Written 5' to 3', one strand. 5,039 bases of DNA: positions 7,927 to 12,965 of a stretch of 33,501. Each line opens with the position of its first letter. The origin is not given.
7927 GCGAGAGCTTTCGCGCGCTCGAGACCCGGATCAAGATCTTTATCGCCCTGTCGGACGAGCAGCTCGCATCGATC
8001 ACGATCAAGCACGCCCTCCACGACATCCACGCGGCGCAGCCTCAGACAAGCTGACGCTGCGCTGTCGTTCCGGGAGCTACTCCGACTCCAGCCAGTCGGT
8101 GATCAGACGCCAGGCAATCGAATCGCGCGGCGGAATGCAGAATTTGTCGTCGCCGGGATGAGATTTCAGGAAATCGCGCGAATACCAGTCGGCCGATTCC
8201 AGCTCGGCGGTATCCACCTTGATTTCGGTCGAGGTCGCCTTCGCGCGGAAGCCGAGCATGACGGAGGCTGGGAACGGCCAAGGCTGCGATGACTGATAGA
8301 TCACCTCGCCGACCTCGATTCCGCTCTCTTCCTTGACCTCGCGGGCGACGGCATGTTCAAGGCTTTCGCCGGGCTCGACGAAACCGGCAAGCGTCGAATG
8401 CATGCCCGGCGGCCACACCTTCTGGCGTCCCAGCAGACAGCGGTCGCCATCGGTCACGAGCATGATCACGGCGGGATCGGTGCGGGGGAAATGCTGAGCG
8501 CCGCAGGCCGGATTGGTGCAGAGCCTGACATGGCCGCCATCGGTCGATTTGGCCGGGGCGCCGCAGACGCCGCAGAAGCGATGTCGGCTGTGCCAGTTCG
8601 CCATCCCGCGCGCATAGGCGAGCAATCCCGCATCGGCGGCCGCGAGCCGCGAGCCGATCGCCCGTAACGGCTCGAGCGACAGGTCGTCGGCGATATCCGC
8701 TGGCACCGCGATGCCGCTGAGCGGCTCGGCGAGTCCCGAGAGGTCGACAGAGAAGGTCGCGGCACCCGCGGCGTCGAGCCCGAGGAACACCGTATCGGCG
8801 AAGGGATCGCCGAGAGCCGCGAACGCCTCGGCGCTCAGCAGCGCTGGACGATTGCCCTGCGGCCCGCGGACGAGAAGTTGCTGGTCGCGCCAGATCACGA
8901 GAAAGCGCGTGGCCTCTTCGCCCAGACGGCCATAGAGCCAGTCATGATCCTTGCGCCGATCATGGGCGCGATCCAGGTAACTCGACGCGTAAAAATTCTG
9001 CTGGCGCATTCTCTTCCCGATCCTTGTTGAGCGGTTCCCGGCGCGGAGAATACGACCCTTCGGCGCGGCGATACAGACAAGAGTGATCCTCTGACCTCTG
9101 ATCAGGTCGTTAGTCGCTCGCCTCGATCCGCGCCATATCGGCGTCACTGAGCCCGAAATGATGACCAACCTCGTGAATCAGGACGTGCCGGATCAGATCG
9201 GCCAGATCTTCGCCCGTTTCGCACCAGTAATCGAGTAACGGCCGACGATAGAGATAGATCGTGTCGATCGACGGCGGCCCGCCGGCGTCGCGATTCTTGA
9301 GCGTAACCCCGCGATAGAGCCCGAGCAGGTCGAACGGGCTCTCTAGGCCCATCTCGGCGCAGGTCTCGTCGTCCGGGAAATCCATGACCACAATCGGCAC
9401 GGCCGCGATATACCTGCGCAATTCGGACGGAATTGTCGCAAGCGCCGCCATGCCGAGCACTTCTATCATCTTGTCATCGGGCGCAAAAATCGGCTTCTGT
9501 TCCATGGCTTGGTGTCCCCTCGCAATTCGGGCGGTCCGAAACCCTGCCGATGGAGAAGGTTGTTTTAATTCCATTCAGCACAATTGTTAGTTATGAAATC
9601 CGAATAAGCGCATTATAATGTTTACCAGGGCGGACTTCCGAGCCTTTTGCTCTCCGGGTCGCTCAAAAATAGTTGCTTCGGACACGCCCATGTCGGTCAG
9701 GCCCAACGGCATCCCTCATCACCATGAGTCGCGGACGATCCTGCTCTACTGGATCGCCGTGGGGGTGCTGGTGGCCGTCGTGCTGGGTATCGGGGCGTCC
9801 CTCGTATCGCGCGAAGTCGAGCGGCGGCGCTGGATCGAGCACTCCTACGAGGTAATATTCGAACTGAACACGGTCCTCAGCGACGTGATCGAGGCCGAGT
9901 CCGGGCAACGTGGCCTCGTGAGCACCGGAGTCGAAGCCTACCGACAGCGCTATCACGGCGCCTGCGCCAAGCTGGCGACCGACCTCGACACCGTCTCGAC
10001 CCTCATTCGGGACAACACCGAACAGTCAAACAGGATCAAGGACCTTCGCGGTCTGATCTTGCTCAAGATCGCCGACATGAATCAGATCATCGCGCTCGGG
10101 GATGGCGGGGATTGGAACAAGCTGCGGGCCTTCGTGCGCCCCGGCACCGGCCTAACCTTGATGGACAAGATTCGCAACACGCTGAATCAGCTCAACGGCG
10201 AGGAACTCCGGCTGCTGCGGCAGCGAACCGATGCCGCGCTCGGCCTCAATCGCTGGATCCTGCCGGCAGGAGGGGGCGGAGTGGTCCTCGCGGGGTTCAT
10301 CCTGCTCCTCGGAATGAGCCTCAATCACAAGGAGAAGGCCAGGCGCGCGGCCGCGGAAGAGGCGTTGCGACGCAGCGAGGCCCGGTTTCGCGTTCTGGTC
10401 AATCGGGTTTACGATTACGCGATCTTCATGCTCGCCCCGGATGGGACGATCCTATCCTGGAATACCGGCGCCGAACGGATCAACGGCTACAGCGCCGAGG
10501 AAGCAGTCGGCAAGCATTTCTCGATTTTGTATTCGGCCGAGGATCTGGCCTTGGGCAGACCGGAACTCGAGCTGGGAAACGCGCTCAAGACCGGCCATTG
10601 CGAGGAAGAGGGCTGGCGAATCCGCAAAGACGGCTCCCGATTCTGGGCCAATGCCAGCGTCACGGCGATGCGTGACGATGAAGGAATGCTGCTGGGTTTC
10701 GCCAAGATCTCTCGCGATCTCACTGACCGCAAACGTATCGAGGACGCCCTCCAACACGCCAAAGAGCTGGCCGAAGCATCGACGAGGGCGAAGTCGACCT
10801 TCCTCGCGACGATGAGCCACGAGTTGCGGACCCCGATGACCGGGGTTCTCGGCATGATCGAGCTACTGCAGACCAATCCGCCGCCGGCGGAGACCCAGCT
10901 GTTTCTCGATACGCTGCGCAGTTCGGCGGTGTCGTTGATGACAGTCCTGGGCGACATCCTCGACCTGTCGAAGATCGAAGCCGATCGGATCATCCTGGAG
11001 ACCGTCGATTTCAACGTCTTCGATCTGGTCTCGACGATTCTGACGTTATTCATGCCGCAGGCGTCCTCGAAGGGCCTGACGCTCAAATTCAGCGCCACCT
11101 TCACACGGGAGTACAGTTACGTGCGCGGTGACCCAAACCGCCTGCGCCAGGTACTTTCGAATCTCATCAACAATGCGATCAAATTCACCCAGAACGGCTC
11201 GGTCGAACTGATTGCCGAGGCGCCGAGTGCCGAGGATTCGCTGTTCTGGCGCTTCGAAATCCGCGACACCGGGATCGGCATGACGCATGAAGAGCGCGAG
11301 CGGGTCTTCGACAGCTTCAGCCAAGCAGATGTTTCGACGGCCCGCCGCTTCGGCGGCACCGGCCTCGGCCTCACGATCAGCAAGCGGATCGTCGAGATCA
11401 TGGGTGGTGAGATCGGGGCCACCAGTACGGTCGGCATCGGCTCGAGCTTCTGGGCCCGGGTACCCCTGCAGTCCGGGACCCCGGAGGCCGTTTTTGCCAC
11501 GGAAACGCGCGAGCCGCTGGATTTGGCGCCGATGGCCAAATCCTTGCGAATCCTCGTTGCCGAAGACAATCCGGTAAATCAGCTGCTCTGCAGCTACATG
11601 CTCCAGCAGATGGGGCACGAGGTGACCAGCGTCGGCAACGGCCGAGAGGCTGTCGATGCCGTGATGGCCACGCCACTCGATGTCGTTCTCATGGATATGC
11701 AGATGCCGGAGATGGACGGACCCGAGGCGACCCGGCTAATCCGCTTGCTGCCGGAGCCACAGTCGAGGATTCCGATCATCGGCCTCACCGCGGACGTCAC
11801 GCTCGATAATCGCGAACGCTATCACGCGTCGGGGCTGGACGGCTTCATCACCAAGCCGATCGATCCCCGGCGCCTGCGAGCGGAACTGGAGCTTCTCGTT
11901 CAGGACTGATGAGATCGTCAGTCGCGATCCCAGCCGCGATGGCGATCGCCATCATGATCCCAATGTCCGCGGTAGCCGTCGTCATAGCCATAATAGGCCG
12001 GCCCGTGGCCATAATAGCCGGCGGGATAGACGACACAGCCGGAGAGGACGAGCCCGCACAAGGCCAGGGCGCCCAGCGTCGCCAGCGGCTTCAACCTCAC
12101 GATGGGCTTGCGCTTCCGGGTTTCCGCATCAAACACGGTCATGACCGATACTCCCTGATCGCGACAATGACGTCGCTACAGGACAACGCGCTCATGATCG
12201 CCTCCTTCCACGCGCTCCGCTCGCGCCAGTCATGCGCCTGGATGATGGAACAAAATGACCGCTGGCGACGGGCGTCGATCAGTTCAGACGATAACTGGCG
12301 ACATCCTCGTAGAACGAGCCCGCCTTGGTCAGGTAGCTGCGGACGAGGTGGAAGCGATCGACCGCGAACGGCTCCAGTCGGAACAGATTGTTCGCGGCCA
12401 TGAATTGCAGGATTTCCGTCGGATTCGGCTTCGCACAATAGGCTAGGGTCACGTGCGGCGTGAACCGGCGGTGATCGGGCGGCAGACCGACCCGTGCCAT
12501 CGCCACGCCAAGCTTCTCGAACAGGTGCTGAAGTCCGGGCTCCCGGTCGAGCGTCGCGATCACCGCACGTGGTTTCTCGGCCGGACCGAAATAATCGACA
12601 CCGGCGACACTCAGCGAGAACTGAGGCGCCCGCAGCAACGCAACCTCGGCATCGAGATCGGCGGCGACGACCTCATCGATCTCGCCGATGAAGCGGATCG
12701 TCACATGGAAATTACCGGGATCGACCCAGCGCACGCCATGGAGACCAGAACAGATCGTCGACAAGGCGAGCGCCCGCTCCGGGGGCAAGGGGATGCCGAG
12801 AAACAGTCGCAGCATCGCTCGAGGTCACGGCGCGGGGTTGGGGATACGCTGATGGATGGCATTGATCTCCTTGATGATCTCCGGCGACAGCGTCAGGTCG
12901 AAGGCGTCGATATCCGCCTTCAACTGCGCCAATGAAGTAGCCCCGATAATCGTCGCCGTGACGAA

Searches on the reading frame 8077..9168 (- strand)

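Call 5: search_protein_families(library=ncbifam, proteins=[window:8077-9168:-], max_evalue=0.001)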
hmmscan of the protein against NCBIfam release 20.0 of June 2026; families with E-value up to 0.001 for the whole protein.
window:8077-9168:- (363 aa): 4 families
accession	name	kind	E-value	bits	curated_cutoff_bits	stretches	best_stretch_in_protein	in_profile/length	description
NF001299.0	PRK00241.1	equivalog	4.2e-69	232.9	158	1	84-361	12-257/263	NAD(+) diphosphatase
NF006530.0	PRK08999.1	equivalog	0.00021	20.5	245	1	261-307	39-86/315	Nudix family hydrolase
NF012016.0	PRK15472.1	equivalog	0.00025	20.8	95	1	248-303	24-76/141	nucleoside triphosphatase NudI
NF007834.0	PRK10546.1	equivalog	0.00091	19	156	0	253-297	28-72/135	pyrimidine (deoxy)nucleoside triphosphate diphosphatase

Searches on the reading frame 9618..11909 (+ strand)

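Call 5: search_protein_families(library=ncbifam, proteins=[window:9618-11909:+], max_evalue=0.001)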
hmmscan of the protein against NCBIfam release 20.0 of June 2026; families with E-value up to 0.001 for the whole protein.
window:9618-11909:+ (763 aa): 145 families (the best 25 are shown)
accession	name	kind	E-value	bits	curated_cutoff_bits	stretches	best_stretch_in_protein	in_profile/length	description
TIGR02956.1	TMAO_torS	equivalog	2.5e-107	360.2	676.5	1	379-758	451-817/967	TMAO reductase system sensor histidine kinase/response regulator TorS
NF008318.0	PRK11107.1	equivalog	6.3e-101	338.9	890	2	378-621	279-522/920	two-component sensor histidine kinase BarA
NF041947.1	LuxQ_Vibrio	equivalog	1.5e-92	310.9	1200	1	367-757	447-835/843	quorum-sensing autoinducer 2 sensor kinase/phosphatase LuxQ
NF008302.0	PRK11091.1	equivalog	6.8e-86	289.1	838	1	238-760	138-642/779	aerobic respiration two-component sensor histidine kinase ArcB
NF011874.0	PRK15347.1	equivalog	1e-82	278.6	852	2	376-637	382-634/921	two component system sensor kinase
NF008099.0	PRK10841.1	equivalog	3.7e-82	276.5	920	2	367-619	445-692/949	two-component system sensor histidine kinase RcsC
NF045901.1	HisKinLetSLeg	equivalog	1.7e-76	258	1650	2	367-617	270-518/906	two-component system sensor histidine kinase LetS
NF008543.0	PRK11466.1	equivalog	1.4e-67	228.3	982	1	380-751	432-787/914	TMAO reductase system sensor histidine kinase/response regulator TorS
NF038297.2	hybrid_HK_HrmK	equivalog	3.4e-67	227.5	725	1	378-753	221-600/607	hybrid histidine kinase/response regulator HrmK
NF007420.1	PRK09959.1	equivalog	2.4e-61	207.6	1995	1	366-760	686-1073/1197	acid-sensing system histidine kinase EvgS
NF046044.1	PnpS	equivalog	1.6e-53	182.1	400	1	244-615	44-389/390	two-component system histidine kinase PnpS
NF041880.1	EPS_EpsF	equivalog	3e-53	181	900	2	246-612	134-488/492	response regulator EpsF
NF047874.1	MASE3_PAS_HK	subfamily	2.1e-48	165.6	560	1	238-620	248-628/655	MASE3 domain-containing sensor histidine kinase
NF041832.1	near_NosP_CTERM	subfamily_domain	6.2e-46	157.1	400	1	388-759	3-368/370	NahK/ErcS family hybrid sensor histidine kinase/response regulator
TIGR02966.1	phoR_proteo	equivalog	2e-43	148.7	334.2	1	266-613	16-331/333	phosphate regulon sensor histidine kinase PhoR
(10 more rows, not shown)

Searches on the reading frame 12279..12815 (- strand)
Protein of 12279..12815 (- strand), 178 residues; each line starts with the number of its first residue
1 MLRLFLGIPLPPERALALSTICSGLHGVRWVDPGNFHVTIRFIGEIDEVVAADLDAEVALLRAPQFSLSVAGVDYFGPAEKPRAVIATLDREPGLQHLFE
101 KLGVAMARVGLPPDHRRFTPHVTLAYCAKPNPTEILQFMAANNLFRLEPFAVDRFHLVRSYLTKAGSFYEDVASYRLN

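Call 6: search_protein_families(library=ncbifam, proteins=[window:12279-12815:-], max_evalue=0.001)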
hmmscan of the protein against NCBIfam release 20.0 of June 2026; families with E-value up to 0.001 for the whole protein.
window:12279-12815:- (178 aa): 2 families
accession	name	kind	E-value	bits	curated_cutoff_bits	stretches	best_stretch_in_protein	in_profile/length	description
TIGR02258.1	2_5_ligase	equivalog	5e-41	140.6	65.7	1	3-177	2-180/180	RNA 2',3'-cyclic phosphodiesterase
NF011704.0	PRK15124.1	equivalog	4.7e-08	33.2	184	1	28-177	34-174/176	RNA 2',3'-cyclic phosphodiesterase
